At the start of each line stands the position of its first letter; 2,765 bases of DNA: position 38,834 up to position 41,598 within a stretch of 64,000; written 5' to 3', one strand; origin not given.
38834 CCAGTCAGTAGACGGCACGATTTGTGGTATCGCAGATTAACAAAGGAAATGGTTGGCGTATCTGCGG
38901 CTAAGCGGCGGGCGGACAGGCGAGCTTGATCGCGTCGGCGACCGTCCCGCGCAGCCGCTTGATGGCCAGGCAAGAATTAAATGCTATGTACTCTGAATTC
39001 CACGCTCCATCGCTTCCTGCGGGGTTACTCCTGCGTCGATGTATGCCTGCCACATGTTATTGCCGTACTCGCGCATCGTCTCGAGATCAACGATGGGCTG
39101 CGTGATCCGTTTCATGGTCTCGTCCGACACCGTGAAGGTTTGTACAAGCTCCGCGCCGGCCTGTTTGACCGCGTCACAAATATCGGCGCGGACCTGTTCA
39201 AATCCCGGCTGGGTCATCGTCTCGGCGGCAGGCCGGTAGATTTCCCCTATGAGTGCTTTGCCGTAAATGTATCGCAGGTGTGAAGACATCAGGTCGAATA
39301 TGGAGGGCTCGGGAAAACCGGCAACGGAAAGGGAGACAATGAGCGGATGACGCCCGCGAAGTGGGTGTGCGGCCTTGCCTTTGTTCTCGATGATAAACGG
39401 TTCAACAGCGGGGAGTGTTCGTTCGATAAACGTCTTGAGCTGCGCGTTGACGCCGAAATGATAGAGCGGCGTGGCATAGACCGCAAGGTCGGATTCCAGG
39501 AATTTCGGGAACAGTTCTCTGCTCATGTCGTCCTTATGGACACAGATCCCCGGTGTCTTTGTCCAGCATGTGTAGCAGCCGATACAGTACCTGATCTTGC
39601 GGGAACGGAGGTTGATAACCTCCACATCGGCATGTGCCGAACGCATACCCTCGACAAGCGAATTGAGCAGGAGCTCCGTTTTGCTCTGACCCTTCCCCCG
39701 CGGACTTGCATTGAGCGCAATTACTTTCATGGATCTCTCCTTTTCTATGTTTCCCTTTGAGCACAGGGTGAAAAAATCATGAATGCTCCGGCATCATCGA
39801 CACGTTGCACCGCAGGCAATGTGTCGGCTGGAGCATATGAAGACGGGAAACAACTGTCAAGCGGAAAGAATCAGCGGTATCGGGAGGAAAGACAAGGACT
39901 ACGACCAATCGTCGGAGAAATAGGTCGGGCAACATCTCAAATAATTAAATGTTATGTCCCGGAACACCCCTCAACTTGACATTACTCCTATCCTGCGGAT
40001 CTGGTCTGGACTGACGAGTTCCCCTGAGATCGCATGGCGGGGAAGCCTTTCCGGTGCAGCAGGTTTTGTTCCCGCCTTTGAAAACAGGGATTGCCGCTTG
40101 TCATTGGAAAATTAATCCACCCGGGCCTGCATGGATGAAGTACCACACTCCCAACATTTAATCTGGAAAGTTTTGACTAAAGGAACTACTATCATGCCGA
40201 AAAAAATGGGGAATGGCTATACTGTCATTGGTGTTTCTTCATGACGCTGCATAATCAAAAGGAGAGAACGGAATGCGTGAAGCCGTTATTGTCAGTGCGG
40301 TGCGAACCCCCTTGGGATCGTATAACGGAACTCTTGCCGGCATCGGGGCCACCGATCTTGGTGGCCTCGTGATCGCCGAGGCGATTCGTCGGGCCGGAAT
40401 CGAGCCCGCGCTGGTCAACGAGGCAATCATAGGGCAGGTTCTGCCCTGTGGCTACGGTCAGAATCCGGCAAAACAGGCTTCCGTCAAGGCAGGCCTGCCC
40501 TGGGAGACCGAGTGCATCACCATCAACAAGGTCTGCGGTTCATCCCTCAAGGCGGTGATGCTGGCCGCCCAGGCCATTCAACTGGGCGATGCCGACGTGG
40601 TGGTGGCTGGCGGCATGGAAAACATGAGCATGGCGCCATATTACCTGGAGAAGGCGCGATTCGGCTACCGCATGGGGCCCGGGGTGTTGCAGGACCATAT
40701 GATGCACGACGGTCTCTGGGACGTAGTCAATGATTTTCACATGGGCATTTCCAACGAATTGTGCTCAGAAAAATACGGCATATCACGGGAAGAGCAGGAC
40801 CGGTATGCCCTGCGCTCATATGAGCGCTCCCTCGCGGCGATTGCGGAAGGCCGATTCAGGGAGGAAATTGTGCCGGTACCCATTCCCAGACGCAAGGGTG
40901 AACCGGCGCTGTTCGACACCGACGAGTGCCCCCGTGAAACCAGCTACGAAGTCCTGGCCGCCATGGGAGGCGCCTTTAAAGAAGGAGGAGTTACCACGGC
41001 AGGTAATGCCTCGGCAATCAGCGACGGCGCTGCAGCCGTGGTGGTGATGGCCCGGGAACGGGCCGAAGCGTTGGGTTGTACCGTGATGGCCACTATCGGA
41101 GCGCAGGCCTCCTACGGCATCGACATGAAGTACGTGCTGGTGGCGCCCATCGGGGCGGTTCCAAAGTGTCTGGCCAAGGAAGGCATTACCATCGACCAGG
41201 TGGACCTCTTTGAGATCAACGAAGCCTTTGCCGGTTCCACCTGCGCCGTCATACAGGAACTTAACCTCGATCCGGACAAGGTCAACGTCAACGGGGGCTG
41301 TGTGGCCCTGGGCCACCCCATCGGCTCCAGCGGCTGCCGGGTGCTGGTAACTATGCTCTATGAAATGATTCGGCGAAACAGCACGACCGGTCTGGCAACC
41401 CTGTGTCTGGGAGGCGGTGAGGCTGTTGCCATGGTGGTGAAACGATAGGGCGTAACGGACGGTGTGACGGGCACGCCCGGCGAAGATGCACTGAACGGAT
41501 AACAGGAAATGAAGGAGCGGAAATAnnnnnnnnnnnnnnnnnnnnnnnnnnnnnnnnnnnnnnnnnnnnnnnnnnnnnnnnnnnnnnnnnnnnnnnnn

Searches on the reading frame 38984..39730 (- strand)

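Call 42: search_protein_families(library=pfam, proteins=[window:38984-39730:-], max_evalue=0.001)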
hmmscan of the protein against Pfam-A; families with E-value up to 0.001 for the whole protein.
window:38984-39730:- (248 aa): 2 families
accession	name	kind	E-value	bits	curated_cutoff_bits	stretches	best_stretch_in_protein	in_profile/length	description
PF03358.20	FMN_red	-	5.8e-15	55.6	24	1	1-133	1-113/152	NADPH-dependent FMN reductase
PF02525.22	Flavodoxin_2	-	1.7e-14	54.4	27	1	1-139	1-137/198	Flavodoxin-like fold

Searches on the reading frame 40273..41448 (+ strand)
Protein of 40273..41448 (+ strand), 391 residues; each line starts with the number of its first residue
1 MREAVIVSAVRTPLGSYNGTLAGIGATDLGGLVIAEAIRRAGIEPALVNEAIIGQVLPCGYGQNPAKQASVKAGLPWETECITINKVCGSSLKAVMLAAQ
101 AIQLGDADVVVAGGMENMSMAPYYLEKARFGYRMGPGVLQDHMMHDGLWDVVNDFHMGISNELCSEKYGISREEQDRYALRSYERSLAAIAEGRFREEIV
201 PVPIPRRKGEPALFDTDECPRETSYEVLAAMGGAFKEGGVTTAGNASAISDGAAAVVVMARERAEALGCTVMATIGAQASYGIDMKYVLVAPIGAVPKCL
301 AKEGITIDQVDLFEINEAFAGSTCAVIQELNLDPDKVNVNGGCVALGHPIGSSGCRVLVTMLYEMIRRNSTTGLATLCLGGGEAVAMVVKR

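Call 42: search_protein_families(library=pfam, proteins=[window:40273-41448:+], max_evalue=0.001)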
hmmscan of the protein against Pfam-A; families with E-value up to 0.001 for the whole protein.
window:40273-41448:+ (391 aa): 3 families
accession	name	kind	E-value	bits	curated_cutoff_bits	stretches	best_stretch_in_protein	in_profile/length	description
PF00108.29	Thiolase_N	-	1e-91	307.4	26.4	1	5-261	2-259/260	Thiolase, N-terminal domain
PF02803.24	Thiolase_C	-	5e-42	142.8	27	1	270-391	2-123/123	Thiolase, C-terminal domain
PF00109.32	ketoacyl-synt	-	3.7e-06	27.2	20.8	1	82-118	168-204/252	Beta-ketoacyl synthase, N-terminal domain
